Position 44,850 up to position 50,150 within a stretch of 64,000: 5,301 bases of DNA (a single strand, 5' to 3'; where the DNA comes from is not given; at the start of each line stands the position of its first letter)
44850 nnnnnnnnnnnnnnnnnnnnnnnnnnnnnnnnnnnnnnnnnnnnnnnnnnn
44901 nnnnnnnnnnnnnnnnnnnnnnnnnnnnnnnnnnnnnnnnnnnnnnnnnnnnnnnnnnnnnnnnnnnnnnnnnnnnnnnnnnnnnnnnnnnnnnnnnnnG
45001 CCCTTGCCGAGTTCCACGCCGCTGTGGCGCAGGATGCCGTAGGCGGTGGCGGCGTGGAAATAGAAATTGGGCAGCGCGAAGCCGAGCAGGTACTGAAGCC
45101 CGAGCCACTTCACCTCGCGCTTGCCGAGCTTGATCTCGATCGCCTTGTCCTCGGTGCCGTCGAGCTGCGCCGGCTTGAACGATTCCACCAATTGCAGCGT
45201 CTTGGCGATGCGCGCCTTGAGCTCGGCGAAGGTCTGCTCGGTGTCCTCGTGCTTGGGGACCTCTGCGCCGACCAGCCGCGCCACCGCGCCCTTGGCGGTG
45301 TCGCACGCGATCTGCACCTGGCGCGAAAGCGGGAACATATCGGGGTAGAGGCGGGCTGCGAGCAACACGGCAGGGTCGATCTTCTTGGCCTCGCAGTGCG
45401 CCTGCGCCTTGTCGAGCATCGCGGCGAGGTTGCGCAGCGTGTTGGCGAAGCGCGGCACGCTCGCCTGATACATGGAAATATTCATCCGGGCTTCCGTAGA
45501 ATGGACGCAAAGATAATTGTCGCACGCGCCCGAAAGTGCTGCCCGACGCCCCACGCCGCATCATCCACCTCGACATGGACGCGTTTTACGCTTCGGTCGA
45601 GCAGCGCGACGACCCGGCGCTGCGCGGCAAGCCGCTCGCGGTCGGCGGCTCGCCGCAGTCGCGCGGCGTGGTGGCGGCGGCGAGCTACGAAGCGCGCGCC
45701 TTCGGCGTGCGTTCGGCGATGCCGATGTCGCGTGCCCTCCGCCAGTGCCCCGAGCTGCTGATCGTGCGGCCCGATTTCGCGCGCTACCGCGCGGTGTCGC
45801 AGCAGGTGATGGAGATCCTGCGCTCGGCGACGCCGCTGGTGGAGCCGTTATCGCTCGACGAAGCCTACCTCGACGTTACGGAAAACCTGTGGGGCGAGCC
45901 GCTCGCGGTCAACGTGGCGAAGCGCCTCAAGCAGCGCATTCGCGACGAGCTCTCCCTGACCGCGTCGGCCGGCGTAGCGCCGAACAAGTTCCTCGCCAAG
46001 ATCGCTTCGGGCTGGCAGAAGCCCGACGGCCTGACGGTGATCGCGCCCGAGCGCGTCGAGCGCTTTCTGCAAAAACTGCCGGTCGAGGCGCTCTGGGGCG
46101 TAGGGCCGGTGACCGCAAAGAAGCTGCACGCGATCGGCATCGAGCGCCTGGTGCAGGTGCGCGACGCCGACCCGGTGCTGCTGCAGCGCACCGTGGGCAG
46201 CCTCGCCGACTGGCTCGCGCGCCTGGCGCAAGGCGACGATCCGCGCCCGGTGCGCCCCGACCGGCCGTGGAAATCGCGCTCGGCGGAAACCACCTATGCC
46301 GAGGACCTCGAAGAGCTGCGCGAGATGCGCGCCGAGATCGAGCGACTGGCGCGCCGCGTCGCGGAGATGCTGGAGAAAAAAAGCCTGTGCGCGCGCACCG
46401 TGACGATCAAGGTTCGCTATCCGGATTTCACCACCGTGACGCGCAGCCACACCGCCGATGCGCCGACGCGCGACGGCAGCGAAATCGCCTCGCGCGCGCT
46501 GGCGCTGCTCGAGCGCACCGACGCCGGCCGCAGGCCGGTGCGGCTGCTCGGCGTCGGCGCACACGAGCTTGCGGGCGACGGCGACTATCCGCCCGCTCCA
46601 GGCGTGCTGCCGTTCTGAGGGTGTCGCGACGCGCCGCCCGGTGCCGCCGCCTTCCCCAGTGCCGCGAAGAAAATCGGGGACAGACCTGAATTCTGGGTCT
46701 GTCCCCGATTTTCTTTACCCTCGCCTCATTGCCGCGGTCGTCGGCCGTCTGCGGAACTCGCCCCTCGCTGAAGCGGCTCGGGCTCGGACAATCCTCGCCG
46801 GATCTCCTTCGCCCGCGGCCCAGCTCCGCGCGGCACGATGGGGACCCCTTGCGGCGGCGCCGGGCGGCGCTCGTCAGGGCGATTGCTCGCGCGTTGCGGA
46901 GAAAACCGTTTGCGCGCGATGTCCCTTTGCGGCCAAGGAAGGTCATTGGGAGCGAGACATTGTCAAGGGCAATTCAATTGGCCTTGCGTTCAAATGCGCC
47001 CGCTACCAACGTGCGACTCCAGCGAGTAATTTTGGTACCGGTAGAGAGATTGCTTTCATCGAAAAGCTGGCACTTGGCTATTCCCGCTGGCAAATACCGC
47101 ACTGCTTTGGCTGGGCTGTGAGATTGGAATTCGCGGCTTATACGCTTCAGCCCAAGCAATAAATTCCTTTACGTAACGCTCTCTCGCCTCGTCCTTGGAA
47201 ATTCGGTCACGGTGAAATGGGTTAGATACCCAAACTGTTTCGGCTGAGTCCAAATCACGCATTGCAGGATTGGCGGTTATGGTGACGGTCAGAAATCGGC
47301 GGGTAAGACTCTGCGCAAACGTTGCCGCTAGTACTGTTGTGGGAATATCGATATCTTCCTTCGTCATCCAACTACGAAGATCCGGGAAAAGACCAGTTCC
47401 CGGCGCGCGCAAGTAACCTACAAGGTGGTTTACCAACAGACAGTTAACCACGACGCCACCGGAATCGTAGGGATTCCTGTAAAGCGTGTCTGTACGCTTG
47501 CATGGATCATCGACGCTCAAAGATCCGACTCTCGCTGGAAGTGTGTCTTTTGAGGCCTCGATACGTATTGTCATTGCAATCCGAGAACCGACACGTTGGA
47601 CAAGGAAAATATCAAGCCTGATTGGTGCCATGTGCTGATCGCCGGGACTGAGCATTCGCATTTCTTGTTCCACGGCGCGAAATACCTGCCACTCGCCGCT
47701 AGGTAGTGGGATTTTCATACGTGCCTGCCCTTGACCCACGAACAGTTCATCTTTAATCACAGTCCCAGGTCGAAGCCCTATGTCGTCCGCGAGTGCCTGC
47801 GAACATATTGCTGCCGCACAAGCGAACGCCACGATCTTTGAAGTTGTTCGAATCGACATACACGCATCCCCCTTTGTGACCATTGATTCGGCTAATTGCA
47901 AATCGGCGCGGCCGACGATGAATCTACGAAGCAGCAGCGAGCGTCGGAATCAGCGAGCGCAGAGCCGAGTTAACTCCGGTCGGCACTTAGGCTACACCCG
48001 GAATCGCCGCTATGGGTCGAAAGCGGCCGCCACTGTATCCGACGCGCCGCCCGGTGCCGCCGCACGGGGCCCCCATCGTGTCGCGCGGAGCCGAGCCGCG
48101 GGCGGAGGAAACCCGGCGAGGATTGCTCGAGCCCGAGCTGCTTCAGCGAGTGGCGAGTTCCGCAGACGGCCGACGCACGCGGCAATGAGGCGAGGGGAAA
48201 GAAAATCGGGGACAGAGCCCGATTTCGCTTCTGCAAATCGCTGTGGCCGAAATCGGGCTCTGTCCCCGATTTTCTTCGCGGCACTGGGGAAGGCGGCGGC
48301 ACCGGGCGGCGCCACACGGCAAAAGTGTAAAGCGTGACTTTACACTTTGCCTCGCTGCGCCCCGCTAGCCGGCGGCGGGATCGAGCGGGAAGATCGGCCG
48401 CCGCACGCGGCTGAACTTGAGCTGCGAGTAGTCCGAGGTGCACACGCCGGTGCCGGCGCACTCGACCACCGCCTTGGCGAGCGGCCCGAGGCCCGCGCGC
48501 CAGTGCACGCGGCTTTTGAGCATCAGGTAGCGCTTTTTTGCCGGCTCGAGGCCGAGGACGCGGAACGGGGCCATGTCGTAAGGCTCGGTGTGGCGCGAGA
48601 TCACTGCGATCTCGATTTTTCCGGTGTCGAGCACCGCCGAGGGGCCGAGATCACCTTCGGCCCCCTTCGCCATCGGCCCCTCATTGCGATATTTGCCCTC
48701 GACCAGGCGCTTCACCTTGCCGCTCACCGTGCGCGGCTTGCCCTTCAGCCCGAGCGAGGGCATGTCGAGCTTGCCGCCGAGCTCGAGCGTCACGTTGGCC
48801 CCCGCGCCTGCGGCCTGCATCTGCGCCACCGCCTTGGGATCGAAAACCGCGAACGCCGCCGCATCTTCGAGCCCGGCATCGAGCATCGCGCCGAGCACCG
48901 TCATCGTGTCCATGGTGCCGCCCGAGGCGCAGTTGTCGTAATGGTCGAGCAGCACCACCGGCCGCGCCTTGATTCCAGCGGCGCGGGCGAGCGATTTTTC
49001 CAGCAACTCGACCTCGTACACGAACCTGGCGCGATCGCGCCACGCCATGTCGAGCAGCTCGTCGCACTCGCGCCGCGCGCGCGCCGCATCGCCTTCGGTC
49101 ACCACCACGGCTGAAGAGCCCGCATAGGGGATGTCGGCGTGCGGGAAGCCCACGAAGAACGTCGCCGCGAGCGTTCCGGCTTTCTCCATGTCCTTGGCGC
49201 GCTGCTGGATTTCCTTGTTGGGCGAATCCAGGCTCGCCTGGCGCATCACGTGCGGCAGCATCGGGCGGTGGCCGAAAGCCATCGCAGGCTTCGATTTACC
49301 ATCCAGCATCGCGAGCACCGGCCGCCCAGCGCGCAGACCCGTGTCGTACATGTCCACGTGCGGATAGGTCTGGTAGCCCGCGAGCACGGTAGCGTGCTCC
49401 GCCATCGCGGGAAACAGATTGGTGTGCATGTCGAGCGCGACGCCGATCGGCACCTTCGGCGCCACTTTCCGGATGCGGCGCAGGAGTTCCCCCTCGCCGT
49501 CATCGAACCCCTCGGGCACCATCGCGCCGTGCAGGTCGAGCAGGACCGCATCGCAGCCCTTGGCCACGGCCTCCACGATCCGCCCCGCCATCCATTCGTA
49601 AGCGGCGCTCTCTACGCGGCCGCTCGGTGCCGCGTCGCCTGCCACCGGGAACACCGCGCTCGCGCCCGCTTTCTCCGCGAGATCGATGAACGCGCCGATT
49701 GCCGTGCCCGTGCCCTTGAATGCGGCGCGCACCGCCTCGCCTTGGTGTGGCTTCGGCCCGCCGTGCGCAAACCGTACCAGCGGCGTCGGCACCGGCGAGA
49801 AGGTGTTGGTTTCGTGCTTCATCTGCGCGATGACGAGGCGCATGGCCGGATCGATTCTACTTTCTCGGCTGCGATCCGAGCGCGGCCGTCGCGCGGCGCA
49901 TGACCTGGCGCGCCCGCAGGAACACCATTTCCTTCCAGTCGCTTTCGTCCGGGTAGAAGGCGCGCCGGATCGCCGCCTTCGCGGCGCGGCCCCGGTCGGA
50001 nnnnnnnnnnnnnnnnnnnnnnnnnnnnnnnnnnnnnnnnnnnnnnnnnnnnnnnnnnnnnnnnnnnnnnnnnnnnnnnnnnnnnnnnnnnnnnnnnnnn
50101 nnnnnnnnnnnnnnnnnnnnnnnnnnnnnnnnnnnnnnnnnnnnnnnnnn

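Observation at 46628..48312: Two inverted MITE-like elements bracket a low-GC cargo gene: candidate non-autonomous composite mobile unit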

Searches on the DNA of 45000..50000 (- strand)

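Call 8: search_rna_families(source=window, start=45000, end=50000, threshold=evalue, max_evalue=1)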
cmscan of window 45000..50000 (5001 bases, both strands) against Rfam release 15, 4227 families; matches with E-value up to 1: 7.
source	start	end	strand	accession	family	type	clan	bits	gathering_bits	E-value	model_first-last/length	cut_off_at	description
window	48199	48276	+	RF03769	mir-3913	Gene; miRNA;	-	35.5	100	0.00021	15-86/100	no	mir-3913 microRNA precursor family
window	48199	48276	-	RF03769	mir-3913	Gene; miRNA;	-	35.2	100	0.00025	15-86/100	no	mir-3913 microRNA precursor family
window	48200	48275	+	RF03819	mir-Ro6-3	Gene; miRNA;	-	31.7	79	0.029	1-72/72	no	mir-Ro6-3 microRNA precursor family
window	48200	48275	-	RF03819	mir-Ro6-3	Gene; miRNA;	-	30.8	79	0.046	1-72/72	no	mir-Ro6-3 microRNA precursor family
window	46667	46715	-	RF04029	mir-8521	Gene; miRNA;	-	25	80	0.049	10-58/68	no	mir-8521 microRNA precursor family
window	48198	48279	+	RF03595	mir-3569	Gene; miRNA;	-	23.2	50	0.33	1-58/58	no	mir-3569 microRNA precursor family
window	48202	48272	-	RF04164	MIR1507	Gene; miRNA;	-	19.5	73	0.93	1-107/107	no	MIR1507 microRNA precursor family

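Call 45: search_dna_similar(query=window:48040-48316:-, collection=plasmids, mode=distant, max_evalue=0.001)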
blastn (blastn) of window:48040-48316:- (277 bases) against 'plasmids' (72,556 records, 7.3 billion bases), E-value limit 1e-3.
No match.

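Call 97: search_rna_families(sources=[L007, L001, L016, L017, L014], threshold=evalue, max_evalue=0.1)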
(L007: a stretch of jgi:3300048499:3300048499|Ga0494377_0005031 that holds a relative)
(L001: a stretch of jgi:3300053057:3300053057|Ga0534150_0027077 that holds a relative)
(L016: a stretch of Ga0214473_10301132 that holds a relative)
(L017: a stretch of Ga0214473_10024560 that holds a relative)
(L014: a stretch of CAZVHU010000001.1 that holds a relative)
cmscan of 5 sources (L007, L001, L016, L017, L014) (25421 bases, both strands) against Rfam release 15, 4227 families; matches with E-value up to 0.1: 4.
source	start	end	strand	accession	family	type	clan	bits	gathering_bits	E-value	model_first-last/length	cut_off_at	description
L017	1666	2000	+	RF00010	RNaseP_bact_a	Gene; ribozyme;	CL00002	225.8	100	2e-72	1-367/367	no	Bacterial RNase P class A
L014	2682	2751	+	RF04029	mir-8521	Gene; miRNA;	-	29.5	80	0.014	1-68/68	no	mir-8521 microRNA precursor family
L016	1772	1827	+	RF04029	mir-8521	Gene; miRNA;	-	28.8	80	0.022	1-68/68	no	mir-8521 microRNA precursor family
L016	622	691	-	RF04029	mir-8521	Gene; miRNA;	-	27.7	80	0.045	1-68/68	no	mir-8521 microRNA precursor family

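Call 99: search_dna_similar(query=window:47940-48043:+, collection=plasmids, mode=distant, max_evalue=1, max_rows=15)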
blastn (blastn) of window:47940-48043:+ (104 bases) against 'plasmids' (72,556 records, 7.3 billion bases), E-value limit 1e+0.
Records with a match: 1; places in all: 1; records where one place covers at least 80% of the query: 0.
Best place of each record, by identity: 80-90% 1.
By first word of the organism name: Sphingomonas 1.
By predicted mobility (MOB-suite, as given by PLSDB): non-mobilizable 1.
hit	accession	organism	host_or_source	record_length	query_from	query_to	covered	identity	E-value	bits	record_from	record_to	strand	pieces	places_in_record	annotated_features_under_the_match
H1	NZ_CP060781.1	Sphingomonas daechungensis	single bacterial strain,sediment of a ...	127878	68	98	30%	87.1%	9e-1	39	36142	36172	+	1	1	none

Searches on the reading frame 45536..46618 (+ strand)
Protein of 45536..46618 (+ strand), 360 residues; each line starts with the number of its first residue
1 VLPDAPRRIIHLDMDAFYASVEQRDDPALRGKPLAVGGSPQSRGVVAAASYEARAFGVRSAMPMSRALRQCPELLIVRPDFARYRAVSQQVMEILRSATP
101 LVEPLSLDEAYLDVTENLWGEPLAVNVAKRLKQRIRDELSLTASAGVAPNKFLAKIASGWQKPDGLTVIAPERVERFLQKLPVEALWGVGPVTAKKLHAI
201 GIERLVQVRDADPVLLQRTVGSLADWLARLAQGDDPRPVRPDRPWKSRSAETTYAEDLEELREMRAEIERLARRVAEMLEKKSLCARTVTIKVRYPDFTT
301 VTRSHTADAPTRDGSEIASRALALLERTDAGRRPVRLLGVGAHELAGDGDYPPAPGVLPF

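Call 9: search_protein_families(library=pfam, proteins=[window:45536-46618:+], max_evalue=0.01)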
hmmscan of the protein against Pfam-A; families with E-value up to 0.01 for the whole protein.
window:45536-46618:+ (360 aa): 4 families
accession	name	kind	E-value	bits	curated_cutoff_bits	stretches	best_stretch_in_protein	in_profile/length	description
PF00817.25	IMS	-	3.4e-55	186.5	23.2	1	12-158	1-147/148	impB/mucB/samB family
PF11799.13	IMS_C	-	8.8e-27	94.1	20.7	1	246-346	2-100/109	impB/mucB/samB family C-terminal domain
PF11798.14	IMS_HHH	-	6.6e-09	35.9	24.4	1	171-202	1-32/32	IMS family HHH motif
PF10391.15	DNA_pol_lambd_f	-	0.00068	19.8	29.8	1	187-216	7-36/51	Fingers domain of DNA polymerase lambda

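Call 11: find_encoding_contigs(protein=window:45536-46618:+, flank=6000, max_places=10)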
Protein window:45536-46618:+ (360 aa): no gene with exactly this product is on record in the collection.
